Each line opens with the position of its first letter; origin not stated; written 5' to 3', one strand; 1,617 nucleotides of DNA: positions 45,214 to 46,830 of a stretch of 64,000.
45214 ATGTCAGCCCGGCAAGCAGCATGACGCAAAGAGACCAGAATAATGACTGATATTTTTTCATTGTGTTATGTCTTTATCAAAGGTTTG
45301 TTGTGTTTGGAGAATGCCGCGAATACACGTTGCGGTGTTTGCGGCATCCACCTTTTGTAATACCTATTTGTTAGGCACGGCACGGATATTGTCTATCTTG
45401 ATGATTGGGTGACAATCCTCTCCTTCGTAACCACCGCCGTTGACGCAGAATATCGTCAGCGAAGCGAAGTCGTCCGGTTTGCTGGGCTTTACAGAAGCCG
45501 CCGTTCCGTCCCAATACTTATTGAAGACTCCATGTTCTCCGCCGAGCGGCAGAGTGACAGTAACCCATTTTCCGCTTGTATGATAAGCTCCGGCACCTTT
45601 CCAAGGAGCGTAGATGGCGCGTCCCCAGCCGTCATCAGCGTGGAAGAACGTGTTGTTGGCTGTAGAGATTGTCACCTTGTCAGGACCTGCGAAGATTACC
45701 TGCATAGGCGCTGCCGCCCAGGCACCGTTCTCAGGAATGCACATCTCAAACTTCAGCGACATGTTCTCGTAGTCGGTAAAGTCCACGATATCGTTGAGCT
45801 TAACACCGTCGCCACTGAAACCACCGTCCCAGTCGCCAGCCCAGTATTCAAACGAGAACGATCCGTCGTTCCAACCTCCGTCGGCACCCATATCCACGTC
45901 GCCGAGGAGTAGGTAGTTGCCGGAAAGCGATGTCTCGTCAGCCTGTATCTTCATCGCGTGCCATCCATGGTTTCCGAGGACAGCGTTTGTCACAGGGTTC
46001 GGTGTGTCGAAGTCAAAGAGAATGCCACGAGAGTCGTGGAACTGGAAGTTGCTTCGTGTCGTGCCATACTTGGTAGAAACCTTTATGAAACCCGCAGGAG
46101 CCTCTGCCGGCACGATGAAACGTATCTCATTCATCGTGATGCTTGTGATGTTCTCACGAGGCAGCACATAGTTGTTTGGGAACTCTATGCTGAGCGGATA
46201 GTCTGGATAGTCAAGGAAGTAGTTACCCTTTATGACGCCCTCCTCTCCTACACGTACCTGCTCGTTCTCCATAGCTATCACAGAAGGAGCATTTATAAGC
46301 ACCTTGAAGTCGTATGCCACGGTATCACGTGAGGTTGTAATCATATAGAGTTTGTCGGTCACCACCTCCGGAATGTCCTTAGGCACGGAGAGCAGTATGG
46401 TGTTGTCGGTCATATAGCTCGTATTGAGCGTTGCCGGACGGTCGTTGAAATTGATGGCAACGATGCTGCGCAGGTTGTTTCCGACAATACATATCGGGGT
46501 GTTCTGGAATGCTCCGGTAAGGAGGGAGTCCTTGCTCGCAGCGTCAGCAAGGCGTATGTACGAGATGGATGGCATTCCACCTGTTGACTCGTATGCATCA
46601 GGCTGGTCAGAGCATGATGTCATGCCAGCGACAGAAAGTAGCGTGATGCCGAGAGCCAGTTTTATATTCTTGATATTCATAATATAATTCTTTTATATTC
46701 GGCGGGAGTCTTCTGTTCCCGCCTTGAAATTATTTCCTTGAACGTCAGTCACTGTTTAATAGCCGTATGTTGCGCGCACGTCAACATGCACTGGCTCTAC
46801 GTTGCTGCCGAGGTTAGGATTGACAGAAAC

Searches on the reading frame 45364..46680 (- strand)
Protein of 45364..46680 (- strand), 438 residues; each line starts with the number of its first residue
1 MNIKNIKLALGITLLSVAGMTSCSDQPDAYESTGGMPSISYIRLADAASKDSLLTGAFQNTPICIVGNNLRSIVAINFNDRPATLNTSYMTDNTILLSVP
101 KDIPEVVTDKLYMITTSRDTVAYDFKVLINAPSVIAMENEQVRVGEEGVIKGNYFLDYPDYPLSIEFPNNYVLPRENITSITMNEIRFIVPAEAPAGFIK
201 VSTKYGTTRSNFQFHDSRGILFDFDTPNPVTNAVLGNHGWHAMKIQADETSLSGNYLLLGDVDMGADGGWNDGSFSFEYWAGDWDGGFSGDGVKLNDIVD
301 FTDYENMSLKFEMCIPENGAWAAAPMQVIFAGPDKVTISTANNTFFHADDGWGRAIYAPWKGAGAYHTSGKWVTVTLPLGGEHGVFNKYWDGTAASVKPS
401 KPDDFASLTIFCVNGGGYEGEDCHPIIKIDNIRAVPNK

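Call 3: search_protein_families(library=pfam, proteins=[window:45364-46680:-], max_evalue=1)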
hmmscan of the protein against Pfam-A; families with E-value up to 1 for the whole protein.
window:45364-46680:- (438 aa): 2 families
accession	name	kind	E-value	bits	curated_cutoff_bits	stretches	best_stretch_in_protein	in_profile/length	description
PF18329.7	SGBP_B_XBD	-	2.5e-42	145.6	26.4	1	214-436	1-186/186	Surface glycan-binding protein B xyloglucan binding domain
PF01833.30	TIG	-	1.5e-05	25.3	20.9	1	60-112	16-69/84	IPT/TIG domain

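Call 4: search_protein_families(library=ncbifam, proteins=[window:45364-46680:-], max_evalue=1)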
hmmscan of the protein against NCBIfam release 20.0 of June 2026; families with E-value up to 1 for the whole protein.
window:45364-46680:- (438 aa): 1 family
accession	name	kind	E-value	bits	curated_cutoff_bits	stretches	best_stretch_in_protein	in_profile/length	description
NF047769.1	LIC10067_lipo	equivalog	0.0074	15.5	200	0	176-207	85-116/239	LIC10067 family putative lipoprotein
